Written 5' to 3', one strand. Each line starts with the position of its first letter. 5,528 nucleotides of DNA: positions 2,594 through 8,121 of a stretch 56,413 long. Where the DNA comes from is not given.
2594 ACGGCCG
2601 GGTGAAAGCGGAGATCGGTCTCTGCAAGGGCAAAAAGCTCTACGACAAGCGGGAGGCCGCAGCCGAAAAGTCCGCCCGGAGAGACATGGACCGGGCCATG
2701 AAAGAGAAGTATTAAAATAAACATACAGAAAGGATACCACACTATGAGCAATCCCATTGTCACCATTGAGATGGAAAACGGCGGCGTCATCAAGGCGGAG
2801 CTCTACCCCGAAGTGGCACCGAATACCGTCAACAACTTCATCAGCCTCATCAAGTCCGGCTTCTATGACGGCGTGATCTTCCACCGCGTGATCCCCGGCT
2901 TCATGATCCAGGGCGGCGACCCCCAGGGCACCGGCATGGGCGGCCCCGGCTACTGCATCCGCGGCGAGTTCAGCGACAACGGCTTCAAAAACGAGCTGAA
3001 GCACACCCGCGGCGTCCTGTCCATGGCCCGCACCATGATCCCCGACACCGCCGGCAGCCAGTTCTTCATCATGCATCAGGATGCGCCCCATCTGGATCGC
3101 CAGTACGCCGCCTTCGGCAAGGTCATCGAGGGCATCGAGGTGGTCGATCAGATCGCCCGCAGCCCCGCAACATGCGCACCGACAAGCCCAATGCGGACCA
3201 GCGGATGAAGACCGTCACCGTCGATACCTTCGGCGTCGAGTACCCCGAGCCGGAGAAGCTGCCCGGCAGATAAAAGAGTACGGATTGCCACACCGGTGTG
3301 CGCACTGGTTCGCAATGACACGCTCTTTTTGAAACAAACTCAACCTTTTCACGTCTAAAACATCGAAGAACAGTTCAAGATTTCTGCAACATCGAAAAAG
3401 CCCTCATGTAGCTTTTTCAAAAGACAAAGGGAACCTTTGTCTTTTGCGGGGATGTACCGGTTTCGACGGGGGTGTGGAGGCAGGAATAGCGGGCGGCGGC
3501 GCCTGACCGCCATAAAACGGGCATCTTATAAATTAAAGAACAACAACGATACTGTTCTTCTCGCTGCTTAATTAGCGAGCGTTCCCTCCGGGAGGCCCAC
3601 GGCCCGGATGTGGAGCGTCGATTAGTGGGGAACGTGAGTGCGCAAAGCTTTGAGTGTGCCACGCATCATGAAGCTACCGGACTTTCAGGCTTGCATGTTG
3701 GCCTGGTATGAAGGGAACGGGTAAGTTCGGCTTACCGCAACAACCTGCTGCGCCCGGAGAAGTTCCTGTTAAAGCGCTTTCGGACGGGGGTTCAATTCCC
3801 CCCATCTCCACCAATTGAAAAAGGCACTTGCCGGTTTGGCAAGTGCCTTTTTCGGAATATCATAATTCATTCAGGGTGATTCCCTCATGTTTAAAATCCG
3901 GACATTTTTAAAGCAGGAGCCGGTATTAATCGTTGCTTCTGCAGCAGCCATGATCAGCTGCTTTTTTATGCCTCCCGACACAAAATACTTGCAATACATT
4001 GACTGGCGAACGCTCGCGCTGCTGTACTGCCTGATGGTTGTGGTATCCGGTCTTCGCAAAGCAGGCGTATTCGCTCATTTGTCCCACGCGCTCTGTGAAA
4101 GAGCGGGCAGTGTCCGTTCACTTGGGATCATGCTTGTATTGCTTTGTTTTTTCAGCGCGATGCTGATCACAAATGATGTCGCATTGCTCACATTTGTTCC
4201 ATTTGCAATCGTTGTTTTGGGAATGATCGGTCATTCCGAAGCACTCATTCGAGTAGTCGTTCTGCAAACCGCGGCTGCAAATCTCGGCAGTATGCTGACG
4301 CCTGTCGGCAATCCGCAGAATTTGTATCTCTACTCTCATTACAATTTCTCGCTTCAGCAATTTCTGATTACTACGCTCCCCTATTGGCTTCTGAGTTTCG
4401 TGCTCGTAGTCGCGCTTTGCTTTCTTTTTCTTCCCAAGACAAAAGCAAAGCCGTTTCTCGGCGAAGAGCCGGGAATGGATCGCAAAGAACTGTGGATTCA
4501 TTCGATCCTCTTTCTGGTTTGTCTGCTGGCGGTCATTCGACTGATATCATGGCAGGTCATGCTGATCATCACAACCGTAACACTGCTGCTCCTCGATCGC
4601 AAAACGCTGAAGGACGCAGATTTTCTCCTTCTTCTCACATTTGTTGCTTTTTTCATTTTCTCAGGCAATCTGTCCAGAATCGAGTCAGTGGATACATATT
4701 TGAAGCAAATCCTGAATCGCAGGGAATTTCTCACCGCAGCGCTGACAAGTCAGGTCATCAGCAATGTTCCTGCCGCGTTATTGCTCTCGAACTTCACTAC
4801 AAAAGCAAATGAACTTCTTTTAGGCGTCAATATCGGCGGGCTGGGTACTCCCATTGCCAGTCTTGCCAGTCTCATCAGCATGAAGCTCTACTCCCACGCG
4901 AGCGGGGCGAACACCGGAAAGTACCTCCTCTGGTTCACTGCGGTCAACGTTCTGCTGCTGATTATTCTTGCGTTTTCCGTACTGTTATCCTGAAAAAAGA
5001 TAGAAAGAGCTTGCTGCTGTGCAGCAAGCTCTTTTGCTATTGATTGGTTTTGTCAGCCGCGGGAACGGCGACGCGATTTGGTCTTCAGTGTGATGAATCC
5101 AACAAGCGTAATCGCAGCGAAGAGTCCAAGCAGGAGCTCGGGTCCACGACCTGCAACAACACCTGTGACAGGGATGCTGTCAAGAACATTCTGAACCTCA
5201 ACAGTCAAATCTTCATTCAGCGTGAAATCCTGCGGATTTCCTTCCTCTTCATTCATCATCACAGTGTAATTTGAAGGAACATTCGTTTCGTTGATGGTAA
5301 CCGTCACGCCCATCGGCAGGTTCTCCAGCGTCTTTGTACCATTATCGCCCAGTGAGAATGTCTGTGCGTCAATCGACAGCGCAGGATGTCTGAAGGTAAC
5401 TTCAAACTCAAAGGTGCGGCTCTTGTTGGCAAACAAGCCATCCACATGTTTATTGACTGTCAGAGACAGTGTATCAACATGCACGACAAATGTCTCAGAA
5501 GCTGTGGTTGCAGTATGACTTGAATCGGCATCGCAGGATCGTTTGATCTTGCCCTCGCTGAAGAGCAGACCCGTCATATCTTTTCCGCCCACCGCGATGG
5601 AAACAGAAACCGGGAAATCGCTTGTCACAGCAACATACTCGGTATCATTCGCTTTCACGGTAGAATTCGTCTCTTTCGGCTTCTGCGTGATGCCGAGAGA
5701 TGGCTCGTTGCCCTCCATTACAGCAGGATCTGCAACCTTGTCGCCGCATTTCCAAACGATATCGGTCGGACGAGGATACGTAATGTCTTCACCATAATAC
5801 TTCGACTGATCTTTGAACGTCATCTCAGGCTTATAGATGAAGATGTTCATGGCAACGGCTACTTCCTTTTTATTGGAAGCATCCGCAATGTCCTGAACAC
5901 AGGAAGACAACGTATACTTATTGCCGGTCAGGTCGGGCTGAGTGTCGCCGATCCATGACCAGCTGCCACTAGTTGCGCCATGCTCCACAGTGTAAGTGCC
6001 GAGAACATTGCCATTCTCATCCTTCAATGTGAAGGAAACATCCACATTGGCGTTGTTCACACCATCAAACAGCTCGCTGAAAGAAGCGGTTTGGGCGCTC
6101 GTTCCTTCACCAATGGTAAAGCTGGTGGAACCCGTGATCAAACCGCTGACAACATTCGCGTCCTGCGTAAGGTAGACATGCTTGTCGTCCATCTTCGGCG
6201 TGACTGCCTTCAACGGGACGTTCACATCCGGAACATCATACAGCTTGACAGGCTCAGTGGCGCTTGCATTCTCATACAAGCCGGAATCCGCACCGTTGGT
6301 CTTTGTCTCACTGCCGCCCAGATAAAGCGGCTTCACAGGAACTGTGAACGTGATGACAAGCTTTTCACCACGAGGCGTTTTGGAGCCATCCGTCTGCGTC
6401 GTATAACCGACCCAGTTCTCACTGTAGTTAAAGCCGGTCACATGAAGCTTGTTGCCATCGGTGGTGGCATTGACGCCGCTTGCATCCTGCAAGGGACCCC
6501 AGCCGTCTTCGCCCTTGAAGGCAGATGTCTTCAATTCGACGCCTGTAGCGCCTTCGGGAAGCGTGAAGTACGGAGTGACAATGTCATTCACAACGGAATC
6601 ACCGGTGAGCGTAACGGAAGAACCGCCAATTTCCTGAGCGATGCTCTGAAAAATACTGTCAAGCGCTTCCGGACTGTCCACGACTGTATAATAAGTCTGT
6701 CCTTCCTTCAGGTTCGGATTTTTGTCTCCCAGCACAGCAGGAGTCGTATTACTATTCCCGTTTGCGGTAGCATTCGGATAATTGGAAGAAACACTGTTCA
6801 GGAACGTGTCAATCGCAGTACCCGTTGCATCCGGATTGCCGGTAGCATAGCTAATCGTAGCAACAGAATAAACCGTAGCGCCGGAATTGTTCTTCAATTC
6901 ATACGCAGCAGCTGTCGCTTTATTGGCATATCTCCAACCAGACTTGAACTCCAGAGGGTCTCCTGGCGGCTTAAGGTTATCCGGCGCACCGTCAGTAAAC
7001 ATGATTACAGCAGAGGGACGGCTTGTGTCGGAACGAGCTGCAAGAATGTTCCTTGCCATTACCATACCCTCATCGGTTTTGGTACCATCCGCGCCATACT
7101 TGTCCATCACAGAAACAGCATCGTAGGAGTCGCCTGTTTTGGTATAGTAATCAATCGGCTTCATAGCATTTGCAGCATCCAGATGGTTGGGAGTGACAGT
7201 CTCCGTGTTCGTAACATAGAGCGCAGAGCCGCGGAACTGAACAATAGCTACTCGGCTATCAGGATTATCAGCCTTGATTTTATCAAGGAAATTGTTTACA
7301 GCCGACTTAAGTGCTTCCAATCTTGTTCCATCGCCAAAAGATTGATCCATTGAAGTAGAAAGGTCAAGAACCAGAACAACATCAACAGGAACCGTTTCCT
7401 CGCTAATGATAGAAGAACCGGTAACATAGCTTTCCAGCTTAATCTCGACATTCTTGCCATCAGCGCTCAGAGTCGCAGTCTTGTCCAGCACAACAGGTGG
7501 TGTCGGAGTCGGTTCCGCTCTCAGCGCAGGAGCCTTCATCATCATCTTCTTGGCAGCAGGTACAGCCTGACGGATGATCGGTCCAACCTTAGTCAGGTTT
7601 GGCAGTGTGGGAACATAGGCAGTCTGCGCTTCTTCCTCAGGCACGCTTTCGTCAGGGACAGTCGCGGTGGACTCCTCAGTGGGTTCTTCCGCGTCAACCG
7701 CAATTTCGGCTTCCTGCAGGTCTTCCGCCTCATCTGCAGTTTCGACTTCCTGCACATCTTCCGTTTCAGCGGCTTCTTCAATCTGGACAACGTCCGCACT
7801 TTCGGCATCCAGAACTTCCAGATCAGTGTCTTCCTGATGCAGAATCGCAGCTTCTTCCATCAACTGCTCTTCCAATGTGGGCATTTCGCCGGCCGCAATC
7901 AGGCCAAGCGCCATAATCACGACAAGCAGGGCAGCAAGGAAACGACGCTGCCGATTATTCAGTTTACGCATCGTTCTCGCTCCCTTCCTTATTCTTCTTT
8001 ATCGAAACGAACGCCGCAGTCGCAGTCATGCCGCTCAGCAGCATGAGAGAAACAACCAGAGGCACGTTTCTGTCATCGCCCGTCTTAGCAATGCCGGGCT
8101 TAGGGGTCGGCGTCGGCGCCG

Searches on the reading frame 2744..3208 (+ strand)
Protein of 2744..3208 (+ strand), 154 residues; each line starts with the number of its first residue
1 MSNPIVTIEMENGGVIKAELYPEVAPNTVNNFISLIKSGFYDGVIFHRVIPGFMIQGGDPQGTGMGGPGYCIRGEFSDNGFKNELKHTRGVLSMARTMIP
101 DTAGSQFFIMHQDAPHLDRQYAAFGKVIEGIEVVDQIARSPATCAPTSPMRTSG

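Call 89: search_protein_families(library=pfam, proteins=[window:2744-3208:+], max_evalue=0.00001)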
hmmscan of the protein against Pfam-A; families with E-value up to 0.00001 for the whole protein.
window:2744-3208:+ (154 aa): 1 family
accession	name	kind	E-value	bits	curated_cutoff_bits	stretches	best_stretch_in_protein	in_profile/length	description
PF00160.26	Pro_isomerase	-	1.5e-48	165.5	21.7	1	6-144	2-144/159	Cyclophilin type peptidyl-prolyl cis-trans isomerase/CLD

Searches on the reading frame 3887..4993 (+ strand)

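Call 89: search_protein_families(library=pfam, proteins=[window:3887-4993:+], max_evalue=0.00001)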
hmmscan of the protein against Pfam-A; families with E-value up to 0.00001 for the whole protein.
window:3887-4993:+ (368 aa): 1 family
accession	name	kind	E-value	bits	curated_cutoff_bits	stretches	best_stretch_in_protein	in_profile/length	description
PF03600.22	CitMHS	-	4.1e-29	102.2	31.9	1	15-301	15-311/336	Citrate transporter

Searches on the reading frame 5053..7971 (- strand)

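Call 89: search_protein_families(library=pfam, proteins=[window:5053-7971:-], max_evalue=0.00001)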
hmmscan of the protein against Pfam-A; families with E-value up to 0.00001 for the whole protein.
window:5053-7971:- (972 aa): 4 families
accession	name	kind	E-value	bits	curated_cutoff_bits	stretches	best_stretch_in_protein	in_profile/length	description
PF13519.12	VWA_2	-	3.3e-13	50.6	27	1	198-328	1-106/107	von Willebrand factor type A domain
PF00092.34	VWA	-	1.8e-11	45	23.8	1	197-336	1-123/174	von Willebrand factor type A domain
PF19407.5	DUF5979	-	1.9e-08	35.3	25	1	837-928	1-101/104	Domain of unknown function (DUF5979)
PF24547.1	DUF7601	-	7.4e-06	27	27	0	869-924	55-107/116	Domain of unknown function (DUF7601)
